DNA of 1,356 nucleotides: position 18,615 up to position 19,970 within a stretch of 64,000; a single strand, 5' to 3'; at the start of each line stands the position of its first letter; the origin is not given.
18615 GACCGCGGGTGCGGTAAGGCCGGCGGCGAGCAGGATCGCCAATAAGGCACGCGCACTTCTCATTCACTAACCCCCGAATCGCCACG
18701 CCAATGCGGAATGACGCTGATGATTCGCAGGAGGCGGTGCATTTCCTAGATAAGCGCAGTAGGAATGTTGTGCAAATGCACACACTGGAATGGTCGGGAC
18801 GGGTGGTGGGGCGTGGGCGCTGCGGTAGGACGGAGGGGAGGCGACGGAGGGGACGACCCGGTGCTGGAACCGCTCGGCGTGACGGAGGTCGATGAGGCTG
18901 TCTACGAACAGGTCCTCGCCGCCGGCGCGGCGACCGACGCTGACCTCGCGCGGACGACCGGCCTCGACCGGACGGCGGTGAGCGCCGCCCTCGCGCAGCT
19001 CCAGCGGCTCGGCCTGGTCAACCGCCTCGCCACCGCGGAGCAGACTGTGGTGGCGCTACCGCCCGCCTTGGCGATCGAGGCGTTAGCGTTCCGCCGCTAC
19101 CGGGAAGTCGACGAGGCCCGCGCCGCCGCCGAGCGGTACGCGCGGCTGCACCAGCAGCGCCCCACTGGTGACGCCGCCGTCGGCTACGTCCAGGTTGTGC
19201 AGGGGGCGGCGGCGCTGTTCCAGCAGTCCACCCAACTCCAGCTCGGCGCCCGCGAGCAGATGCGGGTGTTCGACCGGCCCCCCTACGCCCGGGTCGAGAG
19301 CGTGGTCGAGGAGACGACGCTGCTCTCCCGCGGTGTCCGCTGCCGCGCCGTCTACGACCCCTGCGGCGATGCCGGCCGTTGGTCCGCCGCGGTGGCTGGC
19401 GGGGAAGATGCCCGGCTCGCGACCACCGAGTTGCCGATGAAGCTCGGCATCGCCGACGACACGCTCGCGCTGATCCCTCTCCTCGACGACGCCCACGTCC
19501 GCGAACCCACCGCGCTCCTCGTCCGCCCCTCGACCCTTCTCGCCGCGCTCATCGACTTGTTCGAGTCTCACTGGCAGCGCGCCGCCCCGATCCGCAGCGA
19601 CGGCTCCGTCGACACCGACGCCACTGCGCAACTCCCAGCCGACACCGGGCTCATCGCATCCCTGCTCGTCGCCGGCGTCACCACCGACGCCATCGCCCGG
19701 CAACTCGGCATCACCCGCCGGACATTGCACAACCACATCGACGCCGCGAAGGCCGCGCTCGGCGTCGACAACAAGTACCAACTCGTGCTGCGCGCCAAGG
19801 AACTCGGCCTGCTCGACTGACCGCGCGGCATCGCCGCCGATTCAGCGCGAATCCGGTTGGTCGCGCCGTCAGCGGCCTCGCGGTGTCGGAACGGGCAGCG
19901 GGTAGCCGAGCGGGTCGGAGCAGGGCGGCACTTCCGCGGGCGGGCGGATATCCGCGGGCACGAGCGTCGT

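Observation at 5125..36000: A 15-bp dyad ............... is scattered at intergenic sites across the conjugative element only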

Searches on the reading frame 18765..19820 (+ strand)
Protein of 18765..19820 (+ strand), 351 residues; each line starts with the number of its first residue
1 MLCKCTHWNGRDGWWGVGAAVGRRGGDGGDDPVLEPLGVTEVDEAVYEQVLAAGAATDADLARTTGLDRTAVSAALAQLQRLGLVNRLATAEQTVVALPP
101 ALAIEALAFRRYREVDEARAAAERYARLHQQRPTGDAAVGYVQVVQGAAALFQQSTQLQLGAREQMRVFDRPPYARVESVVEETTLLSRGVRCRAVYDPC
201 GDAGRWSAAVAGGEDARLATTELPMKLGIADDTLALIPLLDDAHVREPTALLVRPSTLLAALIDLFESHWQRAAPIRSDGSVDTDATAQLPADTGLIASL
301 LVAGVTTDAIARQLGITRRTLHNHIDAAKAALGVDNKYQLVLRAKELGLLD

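Call 12: search_protein_families(library=pfam, proteins=[window:18765-19820:+], max_evalue=0.01)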
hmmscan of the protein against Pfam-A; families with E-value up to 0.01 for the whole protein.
window:18765-19820:+ (351 aa): 19 families
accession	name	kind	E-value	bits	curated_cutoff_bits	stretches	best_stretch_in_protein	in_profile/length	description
PF01978.25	TrmB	-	1.3e-08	35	25.6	1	34-100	1-67/68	Sugar-specific transcriptional regulator TrmB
PF12802.13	MarR_2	-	3.8e-07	30.6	27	1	56-89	21-54/61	MarR family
PF08279.18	HTH_11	-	6.4e-07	29.6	25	1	305-332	16-43/55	HTH domain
PF13412.12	HTH_24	-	1.2e-06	28.4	21.9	1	42-85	4-47/48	Winged helix-turn-helix DNA-binding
PF00196.25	GerE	-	1.8e-06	27.9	23.5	1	298-343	11-56/57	Bacterial regulatory proteins, luxR family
PF12840.13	HTH_20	-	3.3e-05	24.2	27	0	304-326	18-40/51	Helix-turn-helix domain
PF13545.12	HTH_Crp_2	-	4.4e-05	23.8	27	1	57-87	24-55/70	Crp-like helix-turn-helix domain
PF09339.16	HTH_IclR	-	0.00038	20.6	22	1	57-87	20-50/52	IclR helix-turn-helix domain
PF13551.12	HTH_29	-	0.0004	20.8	28.1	0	298-327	5-35/64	Winged helix-turn helix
PF13384.12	HTH_23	-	0.00063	19.9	24.6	1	300-327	12-40/50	Homeodomain-like domain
PF04967.18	HTH_10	-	0.0018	18.5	23.1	0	305-330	24-49/53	HTH DNA binding domain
PF01047.28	MarR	-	0.0019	18.5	24.6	0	54-89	16-51/59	MarR family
PF13730.12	HTH_36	-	0.0029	17.8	25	0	61-85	31-55/55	Helix-turn-helix domain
PF13518.12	HTH_28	-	0.0031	18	25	0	300-328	8-36/52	Helix-turn-helix domain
PF08221.17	HTH_9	-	0.0045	17.5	23.4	0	44-85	16-57/62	RNA polymerase III subunit RPC82 helix-turn-helix domain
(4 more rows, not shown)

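Call 52: search_protein_families(library=ncbifam, proteins=[window:18765-19820:+], max_evalue=0.01)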
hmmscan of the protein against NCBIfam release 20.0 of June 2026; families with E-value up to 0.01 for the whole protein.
window:18765-19820:+ (351 aa): 7 families
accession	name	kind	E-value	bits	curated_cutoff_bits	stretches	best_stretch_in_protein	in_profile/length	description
NF033788.1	HTH_metalloreg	subfamily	0.00011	21.9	55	1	50-96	19-66/77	metalloregulator ArsR/SmtB family transcription factor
NF052366.1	photon_PedR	equivalog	0.00017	21.7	120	1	298-345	11-58/74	photosynthetic electron transport-dependent transcriptional regulator PedR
TIGR01884.1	cas_HTH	subfamily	0.00025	20.5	60.2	0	46-89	147-190/202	CRISPR-associated CARF protein Csa3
NF053606.1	Sta1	subfamily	0.00077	19.5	80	1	38-90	17-69/100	Sta1 family transcriptional regulator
NF047906.1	CdPbTransRegCmtR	equivalog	0.0011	18.8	150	0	51-98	30-77/104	Cd(II)/Pb(II)-sensing metalloregulatory transcriptional regulator CmtR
NF040939.2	trans_reg_lrs14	equivalog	0.0019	18.2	90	1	38-91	18-72/103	Lrs14 family HTH-type transcriptional regulator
TIGR03541.1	reg_near_HchA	equivalog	0.0051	16.3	215.6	1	297-348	179-230/232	PA1136 family autoinducer-binding transcriptional regulator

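Call 80: search_solved_structures(query=window:18861-19820:+, max_evalue=1)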
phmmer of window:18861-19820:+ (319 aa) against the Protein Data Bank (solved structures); distinct sequences matched with E-value up to 1: 14.
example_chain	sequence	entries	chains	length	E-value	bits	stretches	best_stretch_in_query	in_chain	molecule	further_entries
1fse_A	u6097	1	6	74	0.0017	21.2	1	266-318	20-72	GERE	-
7xp0_A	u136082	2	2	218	0.012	18.5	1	11-95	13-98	Probable transcriptional regulator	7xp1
6jqs_A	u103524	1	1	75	0.013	18.4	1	265-318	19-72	DNA-binding response regulator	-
4wt0_B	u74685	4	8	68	0.041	16.7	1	266-317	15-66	Response regulator receiver domain protein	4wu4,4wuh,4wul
9pxg_D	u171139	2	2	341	0.11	15.3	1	77-118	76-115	Outer membrane protein assembly factor BamD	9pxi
5waq_A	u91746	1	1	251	0.15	14.8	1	74-156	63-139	Outer membrane protein assembly factor BamD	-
9cn0_D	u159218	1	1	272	0.17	14.7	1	74-157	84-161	Outer membrane protein assembly factor BamD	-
9cmw_D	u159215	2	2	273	0.18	14.6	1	74-157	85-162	Outer membrane protein assembly factor BamD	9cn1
1zlk_A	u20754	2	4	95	0.19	14.5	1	246-315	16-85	Dormancy Survival Regulator | TWO COMPONENT TRANSCRIPTIONAL REGULATORY PROTEIN DEVR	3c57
4wsz_A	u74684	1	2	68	0.2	14.4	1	266-317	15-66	Response regulator receiver domain protein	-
2q0o_A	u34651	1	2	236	0.32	13.8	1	271-317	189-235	Probable transcriptional activator protein traR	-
1zlj_A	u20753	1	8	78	0.32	13.8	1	262-315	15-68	Dormancy Survival Regulator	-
4ldz_A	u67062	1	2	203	0.68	12.7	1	266-316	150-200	Transcriptional regulatory protein DesR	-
9wfi_A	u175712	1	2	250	0.77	12.5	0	8-54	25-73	Uncharacterized HTH-type transcriptional regulator Rv0494,Fatty acid metabolism regulator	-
